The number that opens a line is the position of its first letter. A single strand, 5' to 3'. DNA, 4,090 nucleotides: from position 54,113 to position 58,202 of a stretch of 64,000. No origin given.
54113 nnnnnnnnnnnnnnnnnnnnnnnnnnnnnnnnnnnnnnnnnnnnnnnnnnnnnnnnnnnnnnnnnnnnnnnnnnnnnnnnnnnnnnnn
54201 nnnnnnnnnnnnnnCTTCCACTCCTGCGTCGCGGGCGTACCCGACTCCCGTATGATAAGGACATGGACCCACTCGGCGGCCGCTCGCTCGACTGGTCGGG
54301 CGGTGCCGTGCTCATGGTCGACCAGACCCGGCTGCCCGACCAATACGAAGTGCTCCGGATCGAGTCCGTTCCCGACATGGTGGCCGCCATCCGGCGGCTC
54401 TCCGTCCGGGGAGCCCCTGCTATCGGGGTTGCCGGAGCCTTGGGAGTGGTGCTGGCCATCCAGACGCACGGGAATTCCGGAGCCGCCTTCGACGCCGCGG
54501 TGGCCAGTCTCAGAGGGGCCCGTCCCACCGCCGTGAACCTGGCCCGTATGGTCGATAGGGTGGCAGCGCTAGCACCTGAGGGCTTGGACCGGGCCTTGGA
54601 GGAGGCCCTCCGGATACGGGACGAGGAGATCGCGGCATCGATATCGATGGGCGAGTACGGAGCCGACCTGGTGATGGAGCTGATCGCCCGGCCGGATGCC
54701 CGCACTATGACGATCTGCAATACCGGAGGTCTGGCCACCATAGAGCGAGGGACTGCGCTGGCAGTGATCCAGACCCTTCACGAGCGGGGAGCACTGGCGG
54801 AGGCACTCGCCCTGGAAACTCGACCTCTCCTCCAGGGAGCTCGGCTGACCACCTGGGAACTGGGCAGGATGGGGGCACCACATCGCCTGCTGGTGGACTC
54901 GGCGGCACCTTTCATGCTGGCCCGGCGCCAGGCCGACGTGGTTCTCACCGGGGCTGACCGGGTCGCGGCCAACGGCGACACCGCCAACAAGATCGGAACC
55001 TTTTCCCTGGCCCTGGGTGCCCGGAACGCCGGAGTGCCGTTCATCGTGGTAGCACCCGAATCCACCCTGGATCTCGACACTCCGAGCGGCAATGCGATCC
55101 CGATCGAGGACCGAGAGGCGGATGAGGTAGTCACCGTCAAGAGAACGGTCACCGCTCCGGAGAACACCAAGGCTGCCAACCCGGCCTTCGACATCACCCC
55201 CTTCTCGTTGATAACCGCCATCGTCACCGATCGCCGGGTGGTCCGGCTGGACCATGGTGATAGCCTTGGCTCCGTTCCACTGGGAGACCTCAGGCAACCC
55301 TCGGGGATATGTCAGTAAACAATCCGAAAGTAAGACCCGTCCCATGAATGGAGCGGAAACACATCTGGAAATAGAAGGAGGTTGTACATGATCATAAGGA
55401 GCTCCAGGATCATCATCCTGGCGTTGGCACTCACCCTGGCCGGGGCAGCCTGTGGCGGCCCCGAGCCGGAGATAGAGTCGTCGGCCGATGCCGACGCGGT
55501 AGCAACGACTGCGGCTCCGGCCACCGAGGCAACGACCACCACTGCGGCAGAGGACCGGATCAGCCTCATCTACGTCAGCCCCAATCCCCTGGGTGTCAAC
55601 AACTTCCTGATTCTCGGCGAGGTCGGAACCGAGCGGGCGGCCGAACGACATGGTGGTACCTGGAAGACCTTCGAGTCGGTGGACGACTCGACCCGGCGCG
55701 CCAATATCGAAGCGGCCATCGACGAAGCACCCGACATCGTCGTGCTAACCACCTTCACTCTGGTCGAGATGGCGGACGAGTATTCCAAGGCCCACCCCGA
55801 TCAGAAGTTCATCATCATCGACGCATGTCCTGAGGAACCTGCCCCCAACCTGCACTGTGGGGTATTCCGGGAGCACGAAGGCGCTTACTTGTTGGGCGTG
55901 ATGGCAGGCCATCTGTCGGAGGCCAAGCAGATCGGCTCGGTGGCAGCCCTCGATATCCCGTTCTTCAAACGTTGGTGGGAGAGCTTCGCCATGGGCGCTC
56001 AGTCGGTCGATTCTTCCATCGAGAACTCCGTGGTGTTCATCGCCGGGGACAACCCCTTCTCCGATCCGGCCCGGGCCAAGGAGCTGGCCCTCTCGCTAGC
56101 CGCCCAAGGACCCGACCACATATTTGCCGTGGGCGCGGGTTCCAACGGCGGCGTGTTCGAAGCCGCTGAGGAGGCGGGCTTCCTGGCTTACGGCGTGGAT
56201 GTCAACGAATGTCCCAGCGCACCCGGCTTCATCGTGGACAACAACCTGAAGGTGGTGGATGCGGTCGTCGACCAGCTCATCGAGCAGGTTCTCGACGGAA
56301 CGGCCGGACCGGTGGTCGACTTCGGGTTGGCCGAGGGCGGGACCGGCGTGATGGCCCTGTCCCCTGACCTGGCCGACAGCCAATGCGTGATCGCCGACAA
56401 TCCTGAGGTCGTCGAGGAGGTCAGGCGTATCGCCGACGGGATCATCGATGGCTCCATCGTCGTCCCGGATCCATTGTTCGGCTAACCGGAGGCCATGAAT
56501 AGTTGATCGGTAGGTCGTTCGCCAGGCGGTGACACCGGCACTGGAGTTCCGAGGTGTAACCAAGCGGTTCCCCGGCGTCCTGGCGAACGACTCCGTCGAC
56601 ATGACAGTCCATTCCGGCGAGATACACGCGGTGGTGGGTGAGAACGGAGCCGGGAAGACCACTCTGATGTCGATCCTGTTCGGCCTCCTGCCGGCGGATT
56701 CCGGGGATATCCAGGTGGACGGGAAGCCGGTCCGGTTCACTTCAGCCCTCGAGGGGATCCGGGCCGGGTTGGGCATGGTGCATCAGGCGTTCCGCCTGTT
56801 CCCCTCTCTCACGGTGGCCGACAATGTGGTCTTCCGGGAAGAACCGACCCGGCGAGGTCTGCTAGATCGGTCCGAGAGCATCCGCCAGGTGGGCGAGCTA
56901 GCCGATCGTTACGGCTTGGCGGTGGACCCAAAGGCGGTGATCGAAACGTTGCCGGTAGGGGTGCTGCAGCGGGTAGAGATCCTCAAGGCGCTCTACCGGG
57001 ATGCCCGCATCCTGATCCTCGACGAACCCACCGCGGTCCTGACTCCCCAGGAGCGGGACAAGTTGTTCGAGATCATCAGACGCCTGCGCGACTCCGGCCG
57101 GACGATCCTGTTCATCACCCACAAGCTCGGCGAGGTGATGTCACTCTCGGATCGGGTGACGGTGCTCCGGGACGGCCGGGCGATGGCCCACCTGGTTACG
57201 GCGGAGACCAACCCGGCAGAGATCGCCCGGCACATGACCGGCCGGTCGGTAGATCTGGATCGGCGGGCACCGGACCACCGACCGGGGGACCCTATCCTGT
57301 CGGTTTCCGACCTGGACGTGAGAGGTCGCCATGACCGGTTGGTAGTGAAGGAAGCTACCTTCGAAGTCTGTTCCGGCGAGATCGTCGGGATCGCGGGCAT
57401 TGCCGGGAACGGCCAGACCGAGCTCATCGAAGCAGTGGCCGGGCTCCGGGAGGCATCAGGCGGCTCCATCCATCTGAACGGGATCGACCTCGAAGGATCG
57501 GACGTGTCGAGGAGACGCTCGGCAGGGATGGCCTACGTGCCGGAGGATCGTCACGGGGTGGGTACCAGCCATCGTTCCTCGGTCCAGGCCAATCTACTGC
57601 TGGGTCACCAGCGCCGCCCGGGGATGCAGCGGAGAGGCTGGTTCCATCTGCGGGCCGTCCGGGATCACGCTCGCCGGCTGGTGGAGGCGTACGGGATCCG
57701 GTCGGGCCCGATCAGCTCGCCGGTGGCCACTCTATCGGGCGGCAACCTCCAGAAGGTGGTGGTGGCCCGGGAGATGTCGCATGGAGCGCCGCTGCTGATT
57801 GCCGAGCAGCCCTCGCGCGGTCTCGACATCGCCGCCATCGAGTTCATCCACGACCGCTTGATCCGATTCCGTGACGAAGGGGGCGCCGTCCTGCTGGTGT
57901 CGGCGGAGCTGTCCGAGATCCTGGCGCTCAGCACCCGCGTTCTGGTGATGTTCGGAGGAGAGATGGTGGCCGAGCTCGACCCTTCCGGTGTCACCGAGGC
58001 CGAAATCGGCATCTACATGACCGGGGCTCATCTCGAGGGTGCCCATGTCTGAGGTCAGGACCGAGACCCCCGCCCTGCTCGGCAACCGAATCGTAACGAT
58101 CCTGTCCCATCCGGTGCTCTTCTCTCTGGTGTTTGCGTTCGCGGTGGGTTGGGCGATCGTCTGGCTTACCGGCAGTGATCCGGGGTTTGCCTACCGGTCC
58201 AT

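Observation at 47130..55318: Candidate salvage pathway for MTA and 5'-deoxyadenosine: deaminase, phosphorylases, isomerase and an aldolase-dehydrogenase fusion (DHAP-shunt-like)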

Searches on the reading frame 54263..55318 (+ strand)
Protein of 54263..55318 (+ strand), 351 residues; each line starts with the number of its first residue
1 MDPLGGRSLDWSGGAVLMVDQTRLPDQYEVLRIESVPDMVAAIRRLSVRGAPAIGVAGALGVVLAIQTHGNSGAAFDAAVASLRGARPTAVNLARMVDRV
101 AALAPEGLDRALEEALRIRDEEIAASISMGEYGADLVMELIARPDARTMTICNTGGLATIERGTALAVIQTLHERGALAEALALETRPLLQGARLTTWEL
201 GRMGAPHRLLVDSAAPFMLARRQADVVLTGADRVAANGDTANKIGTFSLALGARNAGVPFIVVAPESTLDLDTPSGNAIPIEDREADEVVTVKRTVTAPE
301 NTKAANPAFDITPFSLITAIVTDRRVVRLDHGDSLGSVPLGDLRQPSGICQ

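Call 3: search_protein_families(library=pfam, proteins=[window:54263-55318:+])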
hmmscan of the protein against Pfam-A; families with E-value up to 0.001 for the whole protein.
window:54263-55318:+ (351 aa): 1 family
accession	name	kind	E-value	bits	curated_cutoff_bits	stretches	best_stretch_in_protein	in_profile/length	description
PF01008.23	IF-2B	-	1.9e-57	195.1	22.4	1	48-324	2-275/280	Initiation factor 2 subunit family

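Call 4: search_protein_families(library=ncbifam, proteins=[window:54263-55318:+])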
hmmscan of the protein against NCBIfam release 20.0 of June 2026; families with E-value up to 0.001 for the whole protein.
window:54263-55318:+ (351 aa): 8 families
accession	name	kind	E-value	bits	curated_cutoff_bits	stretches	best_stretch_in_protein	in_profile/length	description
TIGR00512.1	salvage_mtnA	equivalog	1.1e-105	353.3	279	1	7-328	1-334/335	S-methyl-5-thioribose-1-phosphate isomerase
NF004326.0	PRK05720.1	subfamily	3.3e-104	348.5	271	1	8-330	12-343/358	s-methyl-5-thioribose-1-phosphate isomerase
TIGR00524.1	eIF-2B_rel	subfamily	2.5e-82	276.4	185.85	1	34-326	2-300/303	S-methyl-5-thioribose-1-phosphate isomerase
NF004700.0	PRK06036.1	equivalog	1.7e-77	260.8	528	1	7-328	2-329/339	S-methyl-5-thioribose-1-phosphate isomerase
NF004436.0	PRK05772.1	equivalog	8.4e-65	219.4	521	1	9-327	19-349/363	S-methyl-5-thioribose-1-phosphate isomerase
TIGR00511.1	ribulose_e2b2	equivalog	1.9e-41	142.3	314.1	1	38-324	4-283/301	ribose 1,5-bisphosphate isomerase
NF006210.0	PRK08335.1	equivalog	6.4e-13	48.6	339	1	164-326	121-268/275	translation initiation factor IF-2B subunit alpha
NF004994.0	PRK06372.1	equivalog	4.9e-12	45.8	249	1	153-328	86-247/253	translation initiation factor IF-2B subunit delta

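Call 19: search_solved_structures(query=window:54263-55318:+, max_evalue=1e-10, show_alignments=1)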
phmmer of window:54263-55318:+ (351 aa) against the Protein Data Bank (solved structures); distinct sequences matched with E-value up to 1e-10: 14.
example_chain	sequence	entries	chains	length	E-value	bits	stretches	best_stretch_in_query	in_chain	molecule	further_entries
6a34_A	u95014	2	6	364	2.4e-69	237.7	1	7-327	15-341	Putative methylthioribose-1-phosphate isomerase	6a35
1t9k_A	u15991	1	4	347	5.1e-69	236.6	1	6-331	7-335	Probable methylthioribose-1-phosphate isomerase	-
2yrf_A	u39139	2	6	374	6.4e-63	216.6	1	7-331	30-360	Methylthioribose-1-phosphate isomerase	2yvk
1t5o_A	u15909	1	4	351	1.1e-59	206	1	7-327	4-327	Translation initiation factor eIF2B, subunit delta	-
4ldq_A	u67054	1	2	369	1.7e-57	198.7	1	9-324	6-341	Methylthioribose-1-phosphate isomerase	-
4ldr_A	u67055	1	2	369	8.4e-57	196.4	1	9-324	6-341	Methylthioribose-1-phosphate isomerase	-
2a0u_A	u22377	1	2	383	4e-54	187.6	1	8-326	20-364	initiation factor 2B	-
1w2w_B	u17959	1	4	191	1.7e-27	100.2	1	181-302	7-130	5-METHYLTHIORIBOSE-1-PHOSPHATE ISOMERASE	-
5yfs_A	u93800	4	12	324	1.4e-23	87.3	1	35-327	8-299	Ribose 1,5-bisphosphate isomerase | Ribose-1,5-bisphosphate isomerase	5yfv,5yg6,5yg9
5yfj_A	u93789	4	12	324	1.7e-23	87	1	35-327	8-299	Ribose 1,5-bisphosphate isomerase | Ribose-1,5-bisphosphate isomerase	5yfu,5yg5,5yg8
5yft_A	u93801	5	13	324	8.3e-23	84.7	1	35-327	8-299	Ribose 1,5-bisphosphate isomerase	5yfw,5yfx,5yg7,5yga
3vm6_A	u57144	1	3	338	2.4e-22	83.2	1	36-327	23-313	Translation initiation factor eIF-2B, delta subunit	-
3a11_A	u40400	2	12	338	2.6e-22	83.1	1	37-327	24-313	Translation initiation factor eIF-2B, delta subunit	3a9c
1w2w_A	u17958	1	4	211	3.2e-15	59.8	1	15-174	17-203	5-METHYLTHIORIBOSE-1-PHOSPHATE ISOMERASE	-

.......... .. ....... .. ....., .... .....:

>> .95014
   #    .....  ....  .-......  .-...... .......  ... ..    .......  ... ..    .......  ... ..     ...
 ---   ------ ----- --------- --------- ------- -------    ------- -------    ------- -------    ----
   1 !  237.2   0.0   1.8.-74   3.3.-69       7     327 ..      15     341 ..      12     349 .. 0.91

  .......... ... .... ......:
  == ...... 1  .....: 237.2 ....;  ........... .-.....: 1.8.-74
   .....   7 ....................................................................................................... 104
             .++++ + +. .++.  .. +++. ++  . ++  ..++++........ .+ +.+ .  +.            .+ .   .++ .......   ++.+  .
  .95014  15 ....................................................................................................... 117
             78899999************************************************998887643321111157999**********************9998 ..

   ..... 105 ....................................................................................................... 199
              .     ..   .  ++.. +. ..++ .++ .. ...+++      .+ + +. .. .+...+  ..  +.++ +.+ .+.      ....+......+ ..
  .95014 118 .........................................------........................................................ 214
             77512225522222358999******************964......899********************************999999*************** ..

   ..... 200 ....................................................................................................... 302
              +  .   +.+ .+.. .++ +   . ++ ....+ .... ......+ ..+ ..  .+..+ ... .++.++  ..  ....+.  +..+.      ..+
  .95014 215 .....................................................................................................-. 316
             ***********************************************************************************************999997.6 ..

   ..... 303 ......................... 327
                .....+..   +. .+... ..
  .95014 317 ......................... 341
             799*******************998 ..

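Call 90: search_dna_similar(query=window:54263-55318:+, collection=plasmids, mode=protein, max_rows=30)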
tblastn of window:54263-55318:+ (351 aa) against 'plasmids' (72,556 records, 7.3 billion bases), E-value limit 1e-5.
Records with a match: 127; places in all: 129; records where one place covers at least 80% of the query: 125.
Best place of each record, by identity: 60-80% 1; <60% 126.
By first word of the organism name: Sinorhizobium 56; Ensifer 8; Shinella 7; Rhizobium 5; Azospirillum 5; Caballeronia 4; Bacillus 4; Klebsiella 3; Escherichia 3; Pseudomonas 2; and 28 more.
By predicted mobility (MOB-suite, as given by PLSDB): non-mobilizable 63; mobilizable 44; conjugative 20.
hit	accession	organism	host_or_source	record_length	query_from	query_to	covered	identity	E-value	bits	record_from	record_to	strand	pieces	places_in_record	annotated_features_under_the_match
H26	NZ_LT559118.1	Nonomuraea gerenzanensis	-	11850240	7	328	92%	62.4%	1e-109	358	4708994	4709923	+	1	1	none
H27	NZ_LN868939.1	Nocardia farcinica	not known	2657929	1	332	95%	49.7%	7e-80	273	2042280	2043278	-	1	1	none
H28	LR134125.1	Klebsiella aerogenes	not available: to be reported later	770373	1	327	90%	48.0%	2e-59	256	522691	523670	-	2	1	mtnA_1: Methylthioribose-1-phosphate isomerase | mtnA_2: Methylthioribose-1-phosphate isomerase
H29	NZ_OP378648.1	Klebsiella pneumoniae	-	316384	1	327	93%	45.9%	6e-67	235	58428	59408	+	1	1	mtnA: S-methyl-5-thioribose-1-phosphate isomerase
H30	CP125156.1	Klebsiella pneumoniae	-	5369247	1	327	93%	45.9%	6e-67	235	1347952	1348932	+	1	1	mtnA: S-methyl-5-thioribose-1-phosphate isomerase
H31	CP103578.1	Enterobacter hormaechei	Homo sapiens,blood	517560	1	331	94%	45.1%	1e-68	240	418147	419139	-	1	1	mtnA: S-methyl-5-thioribose-1-phosphate isomerase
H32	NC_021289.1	Caballeronia insecticola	-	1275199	8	338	94%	43.9%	4e-66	233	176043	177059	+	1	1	none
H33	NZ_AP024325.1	Caballeronia sp. NK8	-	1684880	8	338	94%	43.6%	7e-66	232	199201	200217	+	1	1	none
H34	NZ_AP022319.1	Burkholderia sp. THE68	Togo hemipterus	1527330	8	338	94%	43.6%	2e-65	231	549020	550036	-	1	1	none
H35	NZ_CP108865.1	Streptomyces virginiae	-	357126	9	347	97%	42.4%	2e-58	211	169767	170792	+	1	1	mtnA: S-methyl-5-thioribose-1-phosphate isomerase | nucleoside-diphosphate kinase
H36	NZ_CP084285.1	Caballeronia zhejiangensis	Anasa tristis,Cell culture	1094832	8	328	91%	44.0%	2e-64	228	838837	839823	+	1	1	none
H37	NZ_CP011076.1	Brevibacillus laterosporus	Oryza sativa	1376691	7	335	94%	42.7%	2e-62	222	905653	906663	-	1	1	none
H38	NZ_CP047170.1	Ponticoccus alexandrii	surface sea water,shallow sea, symbosis ...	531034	7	338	95%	42.2%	3e-70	244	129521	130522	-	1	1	mtnA: S-methyl-5-thioribose-1-phosphate isomerase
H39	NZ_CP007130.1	Gemmatirosa kalamazoonensis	-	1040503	8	327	91%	43.7%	3e-61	219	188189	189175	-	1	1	record has no annotation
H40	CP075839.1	Pseudomonas aeruginosa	Homo sapiens,Cell culture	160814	7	327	91%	42.9%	5e-62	221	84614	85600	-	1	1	mtnA: S-methyl-5-thioribose-1-phosphate isomerase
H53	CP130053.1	Sinorhizobium meliloti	Medicago,Cell culture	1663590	9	324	90%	40.6%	6e-58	209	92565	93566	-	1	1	mtnA: S-methyl-5-thioribose-1-phosphate isomerase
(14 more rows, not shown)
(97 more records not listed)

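Call 92: get_annotated_region(hit=H53, flank=7000)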
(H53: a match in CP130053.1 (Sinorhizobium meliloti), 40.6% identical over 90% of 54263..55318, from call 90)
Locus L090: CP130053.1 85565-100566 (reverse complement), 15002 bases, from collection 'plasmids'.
description: Sinorhizobium meliloti strain R14 plasmid pSymB, complete sequence
organism: Sinorhizobium meliloti (NCBI taxid 382)
taxonomy: Bacteria; Pseudomonadota; Alphaproteobacteria; Hyphomicrobiales; Rhizobiaceae; Sinorhizobium; Sinorhizobium meliloti
host: -; source: Medicago,Cell culture; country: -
typing (MOB-suite, as given by PLSDB): mobilizable; relaxase MOBQ
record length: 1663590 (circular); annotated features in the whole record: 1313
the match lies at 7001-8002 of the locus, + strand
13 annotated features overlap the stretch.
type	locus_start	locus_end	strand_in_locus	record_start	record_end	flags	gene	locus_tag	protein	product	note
CDS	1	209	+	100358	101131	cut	-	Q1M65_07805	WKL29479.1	thiazole synthase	-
CDS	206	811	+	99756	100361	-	-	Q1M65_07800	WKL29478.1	thiamine phosphate synthase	-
CDS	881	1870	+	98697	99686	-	-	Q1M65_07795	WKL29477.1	sugar-binding transcriptional regulator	-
CDS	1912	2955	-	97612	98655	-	-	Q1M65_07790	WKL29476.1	substrate-binding domain-containing protein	-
CDS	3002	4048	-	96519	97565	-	-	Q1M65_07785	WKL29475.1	ABC transporter permease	-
CDS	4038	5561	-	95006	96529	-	-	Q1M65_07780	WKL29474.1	sugar ABC transporter ATP-binding protein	-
CDS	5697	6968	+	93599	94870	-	mtnK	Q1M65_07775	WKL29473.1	S-methyl-5-thioribose kinase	-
CDS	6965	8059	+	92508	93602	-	mtnA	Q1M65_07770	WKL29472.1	S-methyl-5-thioribose-1-phosphate isomerase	-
CDS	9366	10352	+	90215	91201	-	-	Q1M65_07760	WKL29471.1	AraC family transcriptional regulator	-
CDS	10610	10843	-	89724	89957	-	-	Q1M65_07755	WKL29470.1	CopG family ribbon-helix-helix protein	-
CDS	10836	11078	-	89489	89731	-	-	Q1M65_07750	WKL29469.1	PSK operon transcription factor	-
CDS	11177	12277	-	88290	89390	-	ugpC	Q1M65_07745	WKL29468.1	sn-glycerol-3-phosphate ABC transporter ATP-binding protein UgpC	-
CDS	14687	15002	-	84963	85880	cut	-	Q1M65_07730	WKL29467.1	sugar ABC transporter permease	-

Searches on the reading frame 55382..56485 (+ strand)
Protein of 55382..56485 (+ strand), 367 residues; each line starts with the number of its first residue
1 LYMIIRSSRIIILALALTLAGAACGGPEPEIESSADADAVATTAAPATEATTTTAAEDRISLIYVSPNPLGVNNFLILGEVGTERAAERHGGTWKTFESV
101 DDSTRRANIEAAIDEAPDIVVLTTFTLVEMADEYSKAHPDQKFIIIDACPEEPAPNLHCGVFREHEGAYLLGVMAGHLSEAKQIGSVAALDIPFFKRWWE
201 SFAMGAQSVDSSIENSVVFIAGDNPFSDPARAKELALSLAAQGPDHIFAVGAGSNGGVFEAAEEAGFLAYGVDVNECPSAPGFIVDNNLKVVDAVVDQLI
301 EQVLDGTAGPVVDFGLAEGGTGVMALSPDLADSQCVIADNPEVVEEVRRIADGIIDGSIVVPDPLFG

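Call 3: search_protein_families(library=pfam, proteins=[window:55382-56485:+])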
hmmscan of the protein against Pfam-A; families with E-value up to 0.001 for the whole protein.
window:55382-56485:+ (367 aa): 2 families
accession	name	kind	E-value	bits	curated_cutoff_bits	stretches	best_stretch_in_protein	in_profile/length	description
PF02608.20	Bmp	-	1.1e-34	120.3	24.1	1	82-327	24-272/301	ABC transporter substrate-binding protein PnrA-like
PF13407.12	Peripla_BP_4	-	1.1e-05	25.6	35.1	1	65-273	3-217/258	Periplasmic binding protein domain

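Call 4: search_protein_families(library=ncbifam, proteins=[window:55382-56485:+])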
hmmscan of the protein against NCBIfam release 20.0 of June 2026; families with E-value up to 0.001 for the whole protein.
window:55382-56485:+ (367 aa): 1 family
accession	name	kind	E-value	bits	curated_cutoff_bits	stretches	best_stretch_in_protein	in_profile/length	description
NF047927.1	ABC_BMP_B6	equivalog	2.2e-17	63.2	400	1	86-362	29-300/314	putative B6 ABC transporter substrate-binding protein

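Call 81: search_solved_structures(query=window:55382-56485:+, max_evalue=0.00001)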
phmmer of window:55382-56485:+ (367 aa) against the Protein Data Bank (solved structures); distinct sequences matched with E-value up to 0.00001: 12.
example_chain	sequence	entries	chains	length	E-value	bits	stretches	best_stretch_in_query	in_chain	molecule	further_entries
7x0r_A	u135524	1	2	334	1.6e-28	103.1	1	81-362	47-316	Lbp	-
4pev_A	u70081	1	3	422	4e-22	82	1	33-323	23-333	Membrane lipoprotein family protein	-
2fqw_A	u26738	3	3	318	2.7e-18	69.3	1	82-362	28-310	Membrane lipoprotein tmpC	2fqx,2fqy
6pi5_A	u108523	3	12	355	4.5e-15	58.8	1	115-326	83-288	Atrazine periplasmic binding protein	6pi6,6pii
6y9u_A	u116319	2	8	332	9.3e-15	57.7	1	95-264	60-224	Lipoprotein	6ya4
6ya3_C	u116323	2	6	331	1e-14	57.6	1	95-264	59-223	Lipoprotein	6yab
6yab_AAA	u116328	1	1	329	1.1e-14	57.5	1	95-264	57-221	Lipoprotein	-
6yab_DDD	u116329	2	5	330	1.2e-14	57.4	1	95-264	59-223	Lipoprotein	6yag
9q1u_A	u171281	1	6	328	2.6e-13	53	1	105-329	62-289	Basic membrane protein A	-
4iil_A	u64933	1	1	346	1.3e-10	44.1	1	115-291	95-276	Membrane lipoprotein TpN38(b)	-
6shu_A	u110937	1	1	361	2.6e-10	43.1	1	143-360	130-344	Basic membrane protein D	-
3s99_A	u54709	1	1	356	1.1e-09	41.1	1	108-319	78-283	Basic membrane lipoprotein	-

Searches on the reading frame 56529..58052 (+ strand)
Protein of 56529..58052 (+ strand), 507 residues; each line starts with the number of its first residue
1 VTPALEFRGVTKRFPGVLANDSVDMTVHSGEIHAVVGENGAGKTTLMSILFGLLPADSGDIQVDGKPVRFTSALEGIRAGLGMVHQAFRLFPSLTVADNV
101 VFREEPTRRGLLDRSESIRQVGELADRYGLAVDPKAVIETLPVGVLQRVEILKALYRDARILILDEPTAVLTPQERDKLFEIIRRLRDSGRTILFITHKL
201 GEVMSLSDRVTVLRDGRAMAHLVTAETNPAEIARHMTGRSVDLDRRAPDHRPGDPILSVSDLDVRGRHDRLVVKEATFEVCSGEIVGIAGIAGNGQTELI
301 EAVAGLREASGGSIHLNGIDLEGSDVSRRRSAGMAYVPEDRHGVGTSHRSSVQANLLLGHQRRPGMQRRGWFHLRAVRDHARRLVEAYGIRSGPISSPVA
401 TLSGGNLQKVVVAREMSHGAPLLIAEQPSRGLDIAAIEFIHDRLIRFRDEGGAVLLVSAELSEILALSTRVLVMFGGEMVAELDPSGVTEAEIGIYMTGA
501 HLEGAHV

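Call 5: search_protein_families(library=pfam, proteins=[window:56529-58052:+])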
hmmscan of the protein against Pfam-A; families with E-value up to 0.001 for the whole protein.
window:56529-58052:+ (507 aa): 4 families
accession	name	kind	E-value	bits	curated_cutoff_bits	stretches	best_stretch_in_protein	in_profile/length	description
PF00005.33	ABC_tran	-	4.1e-47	160.7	25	2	22-169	3-137/137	ABC transporter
PF13304.12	AAA_21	-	2.3e-09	38.2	27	0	32-79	1-60/304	AAA domain, putative AbiEii toxin, Type IV TA system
PF13604.12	AAA_30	-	3.6e-05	24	27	0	24-57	11-45/191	AAA domain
PF13401.12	AAA_22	-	0.00053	20.7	27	0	31-200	6-126/130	AAA domain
